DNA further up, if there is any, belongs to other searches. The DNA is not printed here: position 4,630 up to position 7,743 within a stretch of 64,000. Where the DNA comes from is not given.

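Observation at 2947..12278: Three-component (binding protein + kinase + NarL regulator) sensor physically coupled to a Tat-exported molybdoenzyme of unknown substrate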

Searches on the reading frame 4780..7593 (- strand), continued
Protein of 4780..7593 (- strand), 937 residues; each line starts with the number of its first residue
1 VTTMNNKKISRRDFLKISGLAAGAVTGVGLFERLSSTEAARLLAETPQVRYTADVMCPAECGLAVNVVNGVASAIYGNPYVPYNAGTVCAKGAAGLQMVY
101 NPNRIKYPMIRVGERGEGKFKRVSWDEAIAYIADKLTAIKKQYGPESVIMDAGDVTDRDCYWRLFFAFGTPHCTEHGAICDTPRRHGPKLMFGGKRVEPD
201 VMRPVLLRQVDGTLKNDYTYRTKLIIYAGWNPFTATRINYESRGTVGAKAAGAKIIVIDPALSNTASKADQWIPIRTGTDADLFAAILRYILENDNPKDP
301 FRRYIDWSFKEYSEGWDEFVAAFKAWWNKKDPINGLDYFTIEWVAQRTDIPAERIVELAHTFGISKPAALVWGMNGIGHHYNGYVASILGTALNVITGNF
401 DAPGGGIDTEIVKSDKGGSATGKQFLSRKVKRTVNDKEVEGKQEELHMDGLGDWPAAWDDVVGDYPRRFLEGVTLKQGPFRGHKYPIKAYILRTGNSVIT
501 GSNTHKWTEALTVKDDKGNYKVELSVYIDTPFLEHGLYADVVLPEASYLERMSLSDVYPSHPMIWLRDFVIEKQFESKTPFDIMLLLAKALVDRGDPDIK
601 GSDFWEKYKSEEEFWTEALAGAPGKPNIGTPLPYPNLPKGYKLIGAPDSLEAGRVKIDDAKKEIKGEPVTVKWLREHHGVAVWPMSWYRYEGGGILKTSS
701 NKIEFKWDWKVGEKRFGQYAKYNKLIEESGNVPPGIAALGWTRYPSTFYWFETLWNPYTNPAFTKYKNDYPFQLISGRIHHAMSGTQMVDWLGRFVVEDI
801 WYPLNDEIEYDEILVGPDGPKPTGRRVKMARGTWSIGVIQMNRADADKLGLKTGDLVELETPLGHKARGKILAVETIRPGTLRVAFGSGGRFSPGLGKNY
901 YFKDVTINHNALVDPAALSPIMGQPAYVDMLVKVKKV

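Call 17: find_encoding_contigs(protein=P0078, flank=10000, max_places=2)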
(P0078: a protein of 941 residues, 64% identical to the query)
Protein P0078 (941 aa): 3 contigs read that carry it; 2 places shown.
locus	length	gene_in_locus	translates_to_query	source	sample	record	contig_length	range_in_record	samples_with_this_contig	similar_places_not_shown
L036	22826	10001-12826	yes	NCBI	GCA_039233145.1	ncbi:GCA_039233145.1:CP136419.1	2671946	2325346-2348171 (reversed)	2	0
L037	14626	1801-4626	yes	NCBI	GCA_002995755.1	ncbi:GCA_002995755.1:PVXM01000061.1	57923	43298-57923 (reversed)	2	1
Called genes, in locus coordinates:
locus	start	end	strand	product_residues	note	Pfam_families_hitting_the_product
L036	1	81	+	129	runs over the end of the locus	PF01022:HTH_5, PF12840:HTH_20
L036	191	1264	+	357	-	PF01758:SBF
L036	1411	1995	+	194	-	-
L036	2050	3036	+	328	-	PF12974:Phosphonate-bd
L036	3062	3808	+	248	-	PF00672:HAMP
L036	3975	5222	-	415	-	PF14294:DUF4372, PF01609:DDE_Tnp_1, PF13701:DDE_Tnp_1_4 (weak)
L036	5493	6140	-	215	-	PF00072:Response_reg, PF08281:Sigma70_r4_2, PF00196:GerE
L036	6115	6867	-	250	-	PF07730:HisKA_3, PF02518:HATPase_c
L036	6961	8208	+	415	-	PF14294:DUF4372, PF01609:DDE_Tnp_1, PF13701:DDE_Tnp_1_4 (weak)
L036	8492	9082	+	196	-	PF12838:Fer4_7 (weak), PF13237:Fer4_10, PF13247:Fer4_11, PF13187:Fer4_9 (weak), PF25160:LdpA_Fe-S-bd (weak), PF12797:Fer4_2, PF00037:Fer4, PF12837:Fer4_6, +2 more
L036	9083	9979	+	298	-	PF03916:NrfD, PF14589:NrfD_2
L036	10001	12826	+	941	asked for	PF04879:Molybdop_Fe4S4, PF00384:Molybdopterin, PF01568:Molydop_binding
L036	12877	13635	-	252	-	PF00072:Response_reg, PF04397:LytTR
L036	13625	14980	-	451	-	PF01590:GAF (faint), PF06580:His_kinase, PF02518:HATPase_c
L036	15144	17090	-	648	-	PF16177:ACAS_N, PF00501:AMP-binding, PF13193:AMP-binding_C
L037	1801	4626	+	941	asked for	PF04879:Molybdop_Fe4S4, PF00384:Molybdopterin, PF01568:Molydop_binding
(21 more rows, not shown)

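Call 32: find_related_loci(query=A1, collection=genome_contigs, flank=8000)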
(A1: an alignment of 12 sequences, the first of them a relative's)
Query A1 (947 aa) in genome_contigs; peptide patterns used: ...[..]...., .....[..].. (x = any residue, [..] = any of these).
172 stretches matched a pattern; 128 encode a relative of the query (tblastn E <= 1e-3); the best 80 are kept; 80 distinct loci.
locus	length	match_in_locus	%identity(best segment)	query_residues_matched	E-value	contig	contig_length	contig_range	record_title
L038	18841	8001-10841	93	1-947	0e+0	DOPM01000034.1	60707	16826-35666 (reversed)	MAG TPA_asm: Desulfosporosinus sp. isolate UBA8487 contig_690, whole genome shotgun sequence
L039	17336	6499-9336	88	1-946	0e+0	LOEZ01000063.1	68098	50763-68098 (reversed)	MAG: Gracilibacter sp. BRH_c7a BRHa_1004334, whole genome shotgun sequence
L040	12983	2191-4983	74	11-947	0e+0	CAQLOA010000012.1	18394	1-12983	MAG TPA_asm: uncultured Eggerthellaceae bacterium isolate MGBC165564 genome assembly, contig: MGBC165564.12, whole genom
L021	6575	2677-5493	68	10-946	0e+0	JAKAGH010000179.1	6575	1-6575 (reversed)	MAG: Deltaproteobacteria bacterium isolate WY2.bin14 NODE_21495_length_6575_cov_1.268145, whole genome shotgun sequence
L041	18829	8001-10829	67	8-947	0e+0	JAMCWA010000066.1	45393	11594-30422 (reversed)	MAG: Bacillota bacterium isolate FK_Sedi_B_Bin.70 NODE_2112_length_45393_cov_4.45021, whole genome shotgun sequence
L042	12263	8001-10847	67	7-947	0e+0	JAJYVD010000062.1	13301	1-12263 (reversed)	MAG: Nitrospirae bacterium isolate FK1.bin72 NODE_4915_length_13301_cov_15.669804, whole genome shotgun sequence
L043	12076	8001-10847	66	7-947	0e+0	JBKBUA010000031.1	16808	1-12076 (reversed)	MAG: Thermodesulfovibrionales bacterium isolate 21H_023.bin.63 NODE_31_length_16808_cov_13.137529, whole genome shotgun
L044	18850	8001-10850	66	6-947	0e+0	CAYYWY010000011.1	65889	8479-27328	MAG TPA_asm: uncultured Nitrospiraceae bacterium isolate SRP290908_co1_101 genome assembly, contig: NODE_409_length_6588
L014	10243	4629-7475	65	7-947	0e+0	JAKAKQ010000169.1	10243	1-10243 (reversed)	MAG: Nitrospirae bacterium isolate WY4.bin7 NODE_8390_length_10243_cov_1.800316, whole genome shotgun sequence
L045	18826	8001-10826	66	8-947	0e+0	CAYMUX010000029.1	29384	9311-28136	MAG TPA_asm: uncultured Nitrospiraceae bacterium isolate SRP302447_co3_820 genome assembly, contig: NODE_4227_length_293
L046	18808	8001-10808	68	10-946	0e+0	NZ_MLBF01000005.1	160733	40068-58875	Desulfosporosinus metallidurans strain OL contig00005, whole genome shotgun sequence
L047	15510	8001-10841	65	8-946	0e+0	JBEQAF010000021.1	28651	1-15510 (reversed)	MAG: bacterium isolate 03V1_S199.semibin_refined.073 NODE_1074_length_28651_cov_1.648051, whole genome shotgun sequence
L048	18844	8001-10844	66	8-947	0e+0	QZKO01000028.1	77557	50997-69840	MAG: Nitrospiraceae bacterium isolate SURF_11 Ga0104751_1000322, whole genome shotgun sequence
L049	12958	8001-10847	67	7-947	0e+0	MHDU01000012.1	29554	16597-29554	MAG: Nitrospirae bacterium GWB2_47_37 gwb2_scaffold_1292, whole genome shotgun sequence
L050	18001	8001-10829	66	7-941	0e+0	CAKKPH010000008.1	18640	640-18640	Thermodesulfovibrionales bacterium isolate Hainich-H32-bin144-1 genome assembly, contig: H32-bin144_1_Hain_PNK108_H32_02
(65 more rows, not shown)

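Call 40: search_protein_families(library=ncbifam, proteins=[L023:12547-15090:+, L023:4054-6909:+, L023:8643-11489:+, L023:159-1544:+], max_evalue=1e-30)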
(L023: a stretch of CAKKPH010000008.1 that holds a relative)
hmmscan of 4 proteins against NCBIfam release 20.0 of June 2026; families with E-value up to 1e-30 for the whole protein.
L023:12547-15090:+ (847 aa): 9 families
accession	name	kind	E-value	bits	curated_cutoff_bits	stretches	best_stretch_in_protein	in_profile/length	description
NF041714.1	arsenate_red_ArrA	equivalog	0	1082.8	1600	1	1-847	1-848/848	arsenate respiratory reductase molybdopterin-containing subunit ArrA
NF012032.0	PRK15488.1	equivalog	1.3e-76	258.2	694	1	1-301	1-287/759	thiosulfate reductase PhsA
TIGR02166.1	dmsA_ynfE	subfamily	1.9e-60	204.8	777.7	1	3-400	1-399/794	DMSO/selenate family reductase complex A subunit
TIGR01591.1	Fdh-alpha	equivalog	2.5e-45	154.8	666.25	1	52-570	2-482/672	formate dehydrogenase subunit alpha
TIGR03479.1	DMSO_red_II_alp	subfamily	1.2e-36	126.2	984.75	0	51-293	61-305/913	molybdopterin-dependent oxidoreductase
NF041884.1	selenate_YnfF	exception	8e-36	123.2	1650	0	3-397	1-396/798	selenate/tellurate reductase subunit YnfF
NF041783.2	mnquin_red_QrcB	equivalog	3.1e-35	121.5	440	0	49-316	53-311/695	menaquinone reductase molybdopterin-binding-like subunit QrcB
NF011566.1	PRK14990.1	exception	5.2e-35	120.7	1600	0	2-398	13-417/814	dimethylsulfoxide reductase subunit A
NF041885.1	selenate_YnfE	exception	1.6e-33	115.5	1675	0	3-398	3-404/805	selenate/tellurate reductase subunit YnfE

L023:4054-6909:+ (951 aa): 7 families
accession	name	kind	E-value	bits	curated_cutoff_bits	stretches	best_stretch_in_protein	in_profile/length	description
NF012032.0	PRK15488.1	equivalog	7.9e-62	209.3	694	0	4-199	2-186/759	thiosulfate reductase PhsA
TIGR01591.1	Fdh-alpha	equivalog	2.1e-57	194.7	666.25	0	235-412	158-316/672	formate dehydrogenase subunit alpha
TIGR02166.1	dmsA_ynfE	subfamily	6.9e-54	183.1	777.7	0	5-159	1-153/794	DMSO/selenate family reductase complex A subunit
NF041714.1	arsenate_red_ArrA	equivalog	8.2e-41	140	1600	1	5-601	3-571/848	arsenate respiratory reductase molybdopterin-containing subunit ArrA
TIGR03479.1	DMSO_red_II_alp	subfamily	3.2e-38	131.4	984.75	0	62-160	66-170/913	molybdopterin-dependent oxidoreductase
NF011566.1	PRK14990.1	exception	1.6e-32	112.5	1600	0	263-413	264-417/814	dimethylsulfoxide reductase subunit A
TIGR00509.1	bisC_fam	subfamily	8.8e-32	110.2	1017.55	0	260-598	201-511/772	molybdopterin guanine dinucleotide-containing S/N-oxide reductase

L023:8643-11489:+ (948 aa): 7 families
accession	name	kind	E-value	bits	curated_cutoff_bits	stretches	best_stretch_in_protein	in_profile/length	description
NF012032.0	PRK15488.1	equivalog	8e-67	225.8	694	1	1-593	1-527/759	thiosulfate reductase PhsA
TIGR02166.1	dmsA_ynfE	subfamily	3.1e-57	194.2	777.7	0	3-154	1-154/794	DMSO/selenate family reductase complex A subunit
TIGR01591.1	Fdh-alpha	equivalog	4.9e-53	180.2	666.25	1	56-407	5-317/672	formate dehydrogenase subunit alpha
TIGR03479.1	DMSO_red_II_alp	subfamily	1.6e-47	162.2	984.75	0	53-296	62-296/913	molybdopterin-dependent oxidoreductase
NF011566.1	PRK14990.1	exception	1.2e-40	139.3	1600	0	2-156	13-171/814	dimethylsulfoxide reductase subunit A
NF041884.1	selenate_YnfF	exception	4.9e-37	127.2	1650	1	3-407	1-397/798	selenate/tellurate reductase subunit YnfF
NF041885.1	selenate_YnfE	exception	1.7e-36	125.4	1675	0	3-150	3-154/805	selenate/tellurate reductase subunit YnfE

L023:159-1544:+ (461 aa): 26 families (the best 25 are shown)
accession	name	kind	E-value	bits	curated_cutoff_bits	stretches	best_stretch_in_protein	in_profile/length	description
TIGR01818.1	ntrC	equivalog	6.3e-155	516.5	558.6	1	4-458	1-462/463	nitrogen regulation protein NR(I)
NF008469.0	PRK11361.1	equivalog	1.1e-143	479.3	714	1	2-458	5-453/461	acetoacetate metabolism transcriptional regulator AtoC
NF008176.1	PRK10923.1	equivalog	1.5e-126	422.7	620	1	3-458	5-465/469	nitrogen regulation protein NR(I)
TIGR02915.1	PEP_resp_reg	equivalog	7.5e-126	420.5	502.6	1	4-457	1-440/445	PEP-CTERM-box response regulator transcription factor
NF007689.0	PRK10365.1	equivalog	2.4e-125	418.8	760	1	3-456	7-439/441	sigma-54-dependent response regulator transcription factor ZraR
NF041946.1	LuxO_transreg_Vib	equivalog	2.3e-120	402.5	800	1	7-459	2-460/463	quorum-sensing sigma-54 dependent transcriptional regulator LuxO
NF041552.1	TF_PrdR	equivalog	5.4e-113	378.3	795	1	120-458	248-575/577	sigma-54 dependent transcriptional regulator PrdR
NF011695.0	PRK15115.1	equivalog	5.9e-112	374.6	763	1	3-456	8-433/445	two-component system response regulator GlrR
NF051870.1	NAssimRespRegNtrX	equivalog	9e-111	370.9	600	1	1-457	1-448/452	nitrogen assimilation response regulator NtrX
NF050807.1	TransRegFlbDCaul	equivalog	6.2e-109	364.8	750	1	14-459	13-438/454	sigma-54-dependent transcriptional regulator FlbD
TIGR01817.1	nifA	equivalog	7e-107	358.4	528.85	1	130-448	187-516/534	nif-specific transcriptional activator NifA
NF003451.0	PRK05022.1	equivalog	5.5e-102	342.1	476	1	116-454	167-503/512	nitric oxide reductase transcriptional regulator NorR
NF038308.1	RNA_repair_RtcR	equivalog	4.1e-99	332.8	650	1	76-454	114-506/530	RNA repair transcriptional activator RtcR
NF049963.1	RespRegFlgRCampy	domain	2.6e-97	326.4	750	1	4-404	3-396/429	fla regulon two-component system response regulator FlgR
NF011958.0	PRK15429.1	equivalog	1.9e-91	307.8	830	1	139-397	379-637/692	formate hydrogenlyase transcriptional activator FlhA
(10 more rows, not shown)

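Call 45: find_related_loci(query=A2, collection=genome_contigs, flank=8000)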
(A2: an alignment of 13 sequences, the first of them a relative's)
Query A2 (947 aa) in genome_contigs; peptide patterns used: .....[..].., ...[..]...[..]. (x = any residue, [..] = any of these).
160 stretches matched a pattern; 129 encode a relative of the query (tblastn E <= 1e-3); the best 80 are kept; 80 distinct loci.
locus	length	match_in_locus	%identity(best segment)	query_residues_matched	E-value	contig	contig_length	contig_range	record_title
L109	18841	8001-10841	100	1-947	0e+0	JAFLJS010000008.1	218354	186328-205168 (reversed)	MAG: Desulfocapsa sp. isolate MC-05 c_000000326090_1, whole genome shotgun sequence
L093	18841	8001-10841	89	1-947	0e+0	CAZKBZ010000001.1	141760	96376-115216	MAG TPA_asm: uncultured Desulfobulbus sp. isolate SRP338002_co1_119 genome assembly, contig: NODE_122_length_141760_cov_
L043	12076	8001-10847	72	1-947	0e+0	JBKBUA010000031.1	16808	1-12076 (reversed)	MAG: Thermodesulfovibrionales bacterium isolate 21H_023.bin.63 NODE_31_length_16808_cov_13.137529, whole genome shotgun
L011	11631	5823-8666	72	2-947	0e+0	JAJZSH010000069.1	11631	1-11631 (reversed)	MAG: Deltaproteobacteria bacterium isolate SKS3.bin27 NODE_9150_length_11631_cov_2.116394, whole genome shotgun sequence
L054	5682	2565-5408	72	2-947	0e+0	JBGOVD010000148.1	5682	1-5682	MAG: Dissulfurispiraceae bacterium isolate OBJ_0618_7090110_123 k141_9643420_length_5682_cov_13.0000, whole genome shotg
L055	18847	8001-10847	71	1-947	0e+0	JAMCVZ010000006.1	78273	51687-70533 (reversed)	MAG: Nitrospirae bacterium isolate FK_Sedi_B_Bin.71 NODE_647_length_78273_cov_27.3754, whole genome shotgun sequence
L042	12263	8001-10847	70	1-947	0e+0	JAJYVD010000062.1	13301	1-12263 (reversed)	MAG: Nitrospirae bacterium isolate FK1.bin72 NODE_4915_length_13301_cov_15.669804, whole genome shotgun sequence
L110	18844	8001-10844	70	2-947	0e+0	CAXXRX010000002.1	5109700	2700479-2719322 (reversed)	MAG: Desulfocapsaceae bacterium isolate 1aa78899-e997-4579-a1ce-6e823d9c38b0 genome assembly, contig: contig_2, whole ge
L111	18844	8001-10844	71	2-947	0e+0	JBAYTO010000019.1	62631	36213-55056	MAG: Desulfurivibrionaceae bacterium isolate SO_2016_LW3_10 scaffold00685_LW162_2016, whole genome shotgun sequence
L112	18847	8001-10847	70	1-947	0e+0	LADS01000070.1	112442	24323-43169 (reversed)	MAG: Desulfobulbaceae bacterium BRH_c16a BRHa_1002043, whole genome shotgun sequence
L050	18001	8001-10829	71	1-941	0e+0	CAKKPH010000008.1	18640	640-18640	Thermodesulfovibrionales bacterium isolate Hainich-H32-bin144-1 genome assembly, contig: H32-bin144_1_Hain_PNK108_H32_02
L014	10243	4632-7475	70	2-947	0e+0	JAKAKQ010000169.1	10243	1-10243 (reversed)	MAG: Nitrospirae bacterium isolate WY4.bin7 NODE_8390_length_10243_cov_1.800316, whole genome shotgun sequence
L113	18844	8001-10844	71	2-947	0e+0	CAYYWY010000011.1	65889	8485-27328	MAG TPA_asm: uncultured Nitrospiraceae bacterium isolate SRP290908_co1_101 genome assembly, contig: NODE_409_length_6588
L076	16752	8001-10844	70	2-947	0e+0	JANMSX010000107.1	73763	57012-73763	MAG: Desulfobulbaceae bacterium isolate SOY_29_metabat_314 SOY_29_k141_3871445, whole genome shotgun sequence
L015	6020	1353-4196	71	2-947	0e+0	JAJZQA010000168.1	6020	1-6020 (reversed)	MAG: Deltaproteobacteria bacterium isolate SKS1.bin30 NODE_23208_length_6020_cov_1.934499, whole genome shotgun sequence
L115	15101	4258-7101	70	2-947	0e+0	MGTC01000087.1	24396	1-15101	MAG: Deltaproteobacteria bacterium RIFOXYD12_FULL_55_16 rifoxyd3_full_scaffold_948, whole genome shotgun sequence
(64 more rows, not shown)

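Call 49: find_homologous_proteins(query=P0110, max_evalue=1e-50)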
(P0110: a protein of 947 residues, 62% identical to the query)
Query P0110 (947 aa): 370 proteins with E <= 1e-50 among 8000 candidates; the best 120 are listed.
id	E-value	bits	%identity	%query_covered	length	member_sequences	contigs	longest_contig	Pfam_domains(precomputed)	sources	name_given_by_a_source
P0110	0.0e+0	2254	100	100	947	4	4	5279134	PF10518.15,PF00384.28,PF01568.28,PF04879.22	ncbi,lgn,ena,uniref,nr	ncbi:molybdopterin oxidoreductase [Desulfitobacterium hafniense DCB-2]|uniref:Molybdopterin oxidored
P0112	0.0e+0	2123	93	100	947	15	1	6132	PF10518.15,PF00384.28,PF01568.28,PF04879.22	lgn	-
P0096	0.0e+0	1970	85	100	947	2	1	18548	PF00384.28,PF01568.28,PF04879.22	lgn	-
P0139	0.0e+0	1963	85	100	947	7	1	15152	PF10518.15,PF00384.28,PF01568.28,PF04879.22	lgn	-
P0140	0.0e+0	1705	74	99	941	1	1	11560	PF00384.28,PF01568.28,PF04879.22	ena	-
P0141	0.0e+0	1689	74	99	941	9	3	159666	PF00384.28,PF01568.28,PF04879.22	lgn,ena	-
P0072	0.0e+0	1682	73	99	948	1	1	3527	PF00384.28,PF01568.28,PF04879.22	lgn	-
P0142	0.0e+0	1682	75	94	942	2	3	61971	PF00384.28,PF01568.28,PF04879.22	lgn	-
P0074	0.0e+0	1682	73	100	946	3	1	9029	PF00384.28,PF01568.28,PF04879.22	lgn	-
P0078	0.0e+0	1631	71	99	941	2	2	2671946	PF00384.28,PF01568.28,PF04879.22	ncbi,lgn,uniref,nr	ncbi:molybdopterin-containing oxidoreductase family protein [Neomoorella humiferrea]|uniref:Dimethyl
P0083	0.0e+0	1608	70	99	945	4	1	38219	PF10518.15,PF00384.28,PF01568.28,PF04879.22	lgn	-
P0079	0.0e+0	1594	70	99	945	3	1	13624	PF10518.15,PF00384.28,PF01568.28,PF04879.22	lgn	-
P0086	0.0e+0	1581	69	99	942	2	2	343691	PF00384.28,PF01568.28,PF04879.22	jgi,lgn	jgi:thiosulfate reductase/polysulfide reductase chain A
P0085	0.0e+0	1576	69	99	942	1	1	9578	PF00384.28,PF01568.28,PF04879.22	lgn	-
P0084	0.0e+0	1565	69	99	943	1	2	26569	PF00384.28,PF01568.28,PF04879.22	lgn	-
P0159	0.0e+0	1451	65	99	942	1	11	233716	PF00384.28,PF01568.28,PF04879.22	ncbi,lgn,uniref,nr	ncbi:dehydrogenase [Desulfuribacillus stibiiarsenatis]|uniref:Dehydrogenase n=1 Tax=Desulfuribacillu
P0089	0.0e+0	1440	64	99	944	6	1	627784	PF00384.28,PF01568.28,PF04879.22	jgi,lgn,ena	-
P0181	0.0e+0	1410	62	99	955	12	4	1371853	PF00384.28,PF01568.28,PF04879.22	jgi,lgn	jgi:anaerobic selenocysteine-containing dehydrogenase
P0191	0.0e+0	1388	61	99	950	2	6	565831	PF00384.28,PF01568.28,PF04879.22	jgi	jgi:anaerobic selenocysteine-containing dehydrogenase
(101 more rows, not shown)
